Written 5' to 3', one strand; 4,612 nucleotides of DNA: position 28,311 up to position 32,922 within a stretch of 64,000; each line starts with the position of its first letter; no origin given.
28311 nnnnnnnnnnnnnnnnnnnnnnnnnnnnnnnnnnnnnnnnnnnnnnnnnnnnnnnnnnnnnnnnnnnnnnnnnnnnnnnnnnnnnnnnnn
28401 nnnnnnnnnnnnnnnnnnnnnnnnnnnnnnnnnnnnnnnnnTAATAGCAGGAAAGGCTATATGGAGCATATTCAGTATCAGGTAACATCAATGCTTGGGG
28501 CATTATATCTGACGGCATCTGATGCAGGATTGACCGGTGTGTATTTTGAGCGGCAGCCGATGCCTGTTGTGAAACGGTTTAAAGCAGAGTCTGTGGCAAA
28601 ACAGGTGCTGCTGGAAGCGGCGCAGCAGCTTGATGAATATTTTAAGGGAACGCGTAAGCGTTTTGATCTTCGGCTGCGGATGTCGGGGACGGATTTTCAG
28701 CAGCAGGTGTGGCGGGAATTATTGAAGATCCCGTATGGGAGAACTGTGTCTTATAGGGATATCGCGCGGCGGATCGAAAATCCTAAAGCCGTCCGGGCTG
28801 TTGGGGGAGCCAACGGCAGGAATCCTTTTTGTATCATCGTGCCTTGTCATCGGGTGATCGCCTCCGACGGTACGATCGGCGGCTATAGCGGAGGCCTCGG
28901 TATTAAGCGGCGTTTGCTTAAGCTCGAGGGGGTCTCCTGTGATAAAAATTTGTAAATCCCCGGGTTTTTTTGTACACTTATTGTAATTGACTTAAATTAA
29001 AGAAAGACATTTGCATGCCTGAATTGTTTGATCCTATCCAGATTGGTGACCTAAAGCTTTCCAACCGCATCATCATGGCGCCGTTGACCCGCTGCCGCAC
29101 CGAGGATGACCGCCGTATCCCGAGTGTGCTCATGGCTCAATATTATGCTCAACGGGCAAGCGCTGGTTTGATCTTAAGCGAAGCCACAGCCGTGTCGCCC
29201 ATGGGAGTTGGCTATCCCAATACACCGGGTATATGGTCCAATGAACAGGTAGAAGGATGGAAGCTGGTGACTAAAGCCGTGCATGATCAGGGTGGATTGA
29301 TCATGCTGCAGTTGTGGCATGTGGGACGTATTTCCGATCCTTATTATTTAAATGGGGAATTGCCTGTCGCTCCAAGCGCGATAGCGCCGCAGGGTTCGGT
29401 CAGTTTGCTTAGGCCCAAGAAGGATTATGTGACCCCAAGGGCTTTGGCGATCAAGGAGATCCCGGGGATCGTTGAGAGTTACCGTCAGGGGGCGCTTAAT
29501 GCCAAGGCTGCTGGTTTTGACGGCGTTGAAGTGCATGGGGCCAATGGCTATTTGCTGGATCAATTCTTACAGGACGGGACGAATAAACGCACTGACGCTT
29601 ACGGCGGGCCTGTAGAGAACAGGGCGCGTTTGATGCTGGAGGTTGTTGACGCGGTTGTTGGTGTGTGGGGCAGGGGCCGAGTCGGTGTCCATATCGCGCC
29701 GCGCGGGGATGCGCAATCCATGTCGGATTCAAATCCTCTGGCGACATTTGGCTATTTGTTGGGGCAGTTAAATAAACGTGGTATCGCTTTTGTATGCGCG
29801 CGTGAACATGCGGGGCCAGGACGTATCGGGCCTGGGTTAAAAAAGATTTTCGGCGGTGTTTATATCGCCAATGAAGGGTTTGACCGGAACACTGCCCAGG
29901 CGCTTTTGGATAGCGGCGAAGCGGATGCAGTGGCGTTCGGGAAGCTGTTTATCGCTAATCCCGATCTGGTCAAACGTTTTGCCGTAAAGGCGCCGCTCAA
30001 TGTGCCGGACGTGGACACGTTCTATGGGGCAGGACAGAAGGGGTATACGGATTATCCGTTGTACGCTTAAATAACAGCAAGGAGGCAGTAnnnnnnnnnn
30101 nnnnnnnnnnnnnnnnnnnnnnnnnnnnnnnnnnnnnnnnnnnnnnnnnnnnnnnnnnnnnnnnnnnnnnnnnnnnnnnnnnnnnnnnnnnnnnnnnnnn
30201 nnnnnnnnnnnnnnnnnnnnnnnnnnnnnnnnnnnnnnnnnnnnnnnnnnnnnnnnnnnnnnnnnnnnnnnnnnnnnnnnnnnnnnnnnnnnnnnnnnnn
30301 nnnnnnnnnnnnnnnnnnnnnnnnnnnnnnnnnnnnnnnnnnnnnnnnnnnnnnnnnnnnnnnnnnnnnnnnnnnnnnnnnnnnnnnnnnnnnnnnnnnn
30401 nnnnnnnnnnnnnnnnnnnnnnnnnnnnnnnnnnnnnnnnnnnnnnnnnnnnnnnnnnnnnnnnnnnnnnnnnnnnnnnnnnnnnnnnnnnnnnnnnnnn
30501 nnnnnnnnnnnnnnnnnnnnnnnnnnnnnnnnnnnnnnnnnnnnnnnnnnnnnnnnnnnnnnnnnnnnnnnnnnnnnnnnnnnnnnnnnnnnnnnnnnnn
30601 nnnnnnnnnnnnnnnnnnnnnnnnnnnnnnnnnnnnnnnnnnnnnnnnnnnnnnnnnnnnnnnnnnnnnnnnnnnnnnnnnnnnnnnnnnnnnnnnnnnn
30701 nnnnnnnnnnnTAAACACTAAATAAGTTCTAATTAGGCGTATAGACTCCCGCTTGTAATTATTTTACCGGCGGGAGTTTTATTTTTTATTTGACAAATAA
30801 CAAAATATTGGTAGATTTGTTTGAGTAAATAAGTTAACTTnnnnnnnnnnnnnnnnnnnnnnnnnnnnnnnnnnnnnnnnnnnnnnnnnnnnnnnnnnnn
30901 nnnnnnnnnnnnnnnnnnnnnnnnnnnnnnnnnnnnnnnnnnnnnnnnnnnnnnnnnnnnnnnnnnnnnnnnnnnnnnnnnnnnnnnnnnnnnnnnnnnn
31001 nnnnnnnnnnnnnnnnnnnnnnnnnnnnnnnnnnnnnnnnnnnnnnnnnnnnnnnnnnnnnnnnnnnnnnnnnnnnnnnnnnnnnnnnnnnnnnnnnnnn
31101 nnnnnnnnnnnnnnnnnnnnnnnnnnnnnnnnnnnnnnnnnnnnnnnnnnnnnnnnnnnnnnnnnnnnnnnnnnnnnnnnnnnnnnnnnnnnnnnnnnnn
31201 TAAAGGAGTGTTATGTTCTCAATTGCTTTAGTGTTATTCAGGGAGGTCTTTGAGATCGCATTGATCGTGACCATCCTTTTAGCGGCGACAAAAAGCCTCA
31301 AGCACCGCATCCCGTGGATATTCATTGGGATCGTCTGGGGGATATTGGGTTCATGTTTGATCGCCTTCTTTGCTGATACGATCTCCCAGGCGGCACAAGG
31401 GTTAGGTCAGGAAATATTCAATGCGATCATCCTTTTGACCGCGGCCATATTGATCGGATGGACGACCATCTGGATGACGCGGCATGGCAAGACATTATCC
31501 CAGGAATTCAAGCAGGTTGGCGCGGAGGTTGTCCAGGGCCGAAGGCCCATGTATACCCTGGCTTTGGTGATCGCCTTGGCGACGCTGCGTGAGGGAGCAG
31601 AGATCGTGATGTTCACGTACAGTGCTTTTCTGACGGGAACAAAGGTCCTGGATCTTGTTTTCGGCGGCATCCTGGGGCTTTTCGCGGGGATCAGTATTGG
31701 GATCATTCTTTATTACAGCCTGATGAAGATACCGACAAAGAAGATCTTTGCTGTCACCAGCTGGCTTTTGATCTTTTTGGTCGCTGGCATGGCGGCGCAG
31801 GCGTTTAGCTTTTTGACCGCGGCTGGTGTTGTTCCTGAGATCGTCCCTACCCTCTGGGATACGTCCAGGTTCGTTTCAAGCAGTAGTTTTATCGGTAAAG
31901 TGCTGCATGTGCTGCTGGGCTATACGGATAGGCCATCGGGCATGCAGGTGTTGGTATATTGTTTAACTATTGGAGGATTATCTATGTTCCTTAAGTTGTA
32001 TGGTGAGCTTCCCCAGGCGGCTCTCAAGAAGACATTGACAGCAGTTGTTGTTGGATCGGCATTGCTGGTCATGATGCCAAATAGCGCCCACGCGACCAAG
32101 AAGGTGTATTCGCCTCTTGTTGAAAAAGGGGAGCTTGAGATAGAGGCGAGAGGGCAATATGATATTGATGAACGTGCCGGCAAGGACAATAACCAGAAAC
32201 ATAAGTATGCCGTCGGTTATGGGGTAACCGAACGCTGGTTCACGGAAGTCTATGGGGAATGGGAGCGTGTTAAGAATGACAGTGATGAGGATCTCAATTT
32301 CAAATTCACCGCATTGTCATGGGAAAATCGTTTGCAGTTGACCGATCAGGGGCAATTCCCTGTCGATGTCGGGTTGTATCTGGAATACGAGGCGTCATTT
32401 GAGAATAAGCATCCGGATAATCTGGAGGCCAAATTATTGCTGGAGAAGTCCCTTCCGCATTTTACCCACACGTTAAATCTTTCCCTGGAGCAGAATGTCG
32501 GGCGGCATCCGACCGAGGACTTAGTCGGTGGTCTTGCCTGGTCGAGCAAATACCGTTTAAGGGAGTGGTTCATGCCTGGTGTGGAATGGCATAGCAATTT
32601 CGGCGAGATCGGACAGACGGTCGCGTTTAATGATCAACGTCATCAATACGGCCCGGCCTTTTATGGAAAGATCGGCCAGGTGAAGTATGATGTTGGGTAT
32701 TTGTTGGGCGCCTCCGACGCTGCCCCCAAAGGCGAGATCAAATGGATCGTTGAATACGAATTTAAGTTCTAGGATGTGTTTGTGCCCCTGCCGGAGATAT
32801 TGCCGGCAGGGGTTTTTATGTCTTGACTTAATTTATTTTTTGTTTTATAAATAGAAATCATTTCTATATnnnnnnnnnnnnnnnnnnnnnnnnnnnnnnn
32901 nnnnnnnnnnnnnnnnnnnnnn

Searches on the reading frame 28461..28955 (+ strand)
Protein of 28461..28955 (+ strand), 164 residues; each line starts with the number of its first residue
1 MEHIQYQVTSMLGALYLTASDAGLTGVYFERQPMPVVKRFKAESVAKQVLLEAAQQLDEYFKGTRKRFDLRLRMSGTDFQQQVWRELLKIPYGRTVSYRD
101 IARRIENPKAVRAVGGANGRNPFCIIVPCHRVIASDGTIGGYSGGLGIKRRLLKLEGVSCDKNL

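Call 51: search_protein_families(library=pfam, proteins=[window:28461-28955:+], max_evalue=1e-8)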
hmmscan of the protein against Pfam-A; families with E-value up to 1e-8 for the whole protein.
window:28461-28955:+ (164 aa): 2 families
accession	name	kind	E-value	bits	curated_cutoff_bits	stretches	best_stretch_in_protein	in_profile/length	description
PF01035.26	DNA_binding_1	-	1e-36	125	27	1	78-158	1-81/81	6-O-methylguanine DNA methyltransferase, DNA binding domain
PF02870.21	Methyltransf_1N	-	5.9e-10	40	21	1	10-73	8-70/71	6-O-methylguanine DNA methyltransferase, ribonuclease-like domain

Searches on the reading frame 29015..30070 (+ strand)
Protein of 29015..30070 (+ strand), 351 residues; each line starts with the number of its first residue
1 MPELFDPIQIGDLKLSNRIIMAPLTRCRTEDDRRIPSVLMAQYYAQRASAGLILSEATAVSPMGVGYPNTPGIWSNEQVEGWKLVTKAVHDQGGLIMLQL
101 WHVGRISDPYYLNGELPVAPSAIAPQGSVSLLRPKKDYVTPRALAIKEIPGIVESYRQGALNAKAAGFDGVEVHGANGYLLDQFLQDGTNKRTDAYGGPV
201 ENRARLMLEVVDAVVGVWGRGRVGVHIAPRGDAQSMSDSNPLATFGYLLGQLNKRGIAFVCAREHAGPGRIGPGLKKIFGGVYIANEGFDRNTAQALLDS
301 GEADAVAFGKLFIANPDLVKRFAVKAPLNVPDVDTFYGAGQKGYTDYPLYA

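Call 51: search_protein_families(library=pfam, proteins=[window:29015-30070:+], max_evalue=1e-8)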
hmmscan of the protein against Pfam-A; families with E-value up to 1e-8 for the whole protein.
window:29015-30070:+ (351 aa): 1 family
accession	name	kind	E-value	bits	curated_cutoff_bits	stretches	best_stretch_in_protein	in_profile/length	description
PF00724.26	Oxidored_FMN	-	3.1e-77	260.6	27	1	3-327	1-340/342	NADH:flavin oxidoreductase / NADH oxidase family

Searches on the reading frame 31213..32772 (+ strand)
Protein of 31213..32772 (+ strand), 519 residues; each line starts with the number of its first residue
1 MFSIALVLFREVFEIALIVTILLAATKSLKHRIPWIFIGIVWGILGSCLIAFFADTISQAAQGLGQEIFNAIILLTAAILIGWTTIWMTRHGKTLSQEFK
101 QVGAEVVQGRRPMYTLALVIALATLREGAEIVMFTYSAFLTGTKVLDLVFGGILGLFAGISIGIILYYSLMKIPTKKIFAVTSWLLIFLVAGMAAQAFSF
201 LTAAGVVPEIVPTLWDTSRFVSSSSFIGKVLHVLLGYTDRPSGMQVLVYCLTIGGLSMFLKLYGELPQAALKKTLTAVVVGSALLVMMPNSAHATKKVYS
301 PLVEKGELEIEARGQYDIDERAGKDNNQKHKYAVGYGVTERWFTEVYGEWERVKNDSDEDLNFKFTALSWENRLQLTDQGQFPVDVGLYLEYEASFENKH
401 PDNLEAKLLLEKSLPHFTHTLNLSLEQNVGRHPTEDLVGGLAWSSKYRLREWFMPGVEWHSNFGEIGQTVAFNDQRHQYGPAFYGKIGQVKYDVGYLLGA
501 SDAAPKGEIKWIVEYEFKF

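Call 51: search_protein_families(library=pfam, proteins=[window:31213-32772:+], max_evalue=1e-8)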
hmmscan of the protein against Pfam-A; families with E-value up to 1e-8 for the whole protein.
window:31213-32772:+ (519 aa): 1 family
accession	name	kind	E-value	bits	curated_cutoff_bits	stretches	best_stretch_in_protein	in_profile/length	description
PF03239.20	FTR1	-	2e-36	126.2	25.3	1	1-260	1-270/284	Iron permease FTR1 family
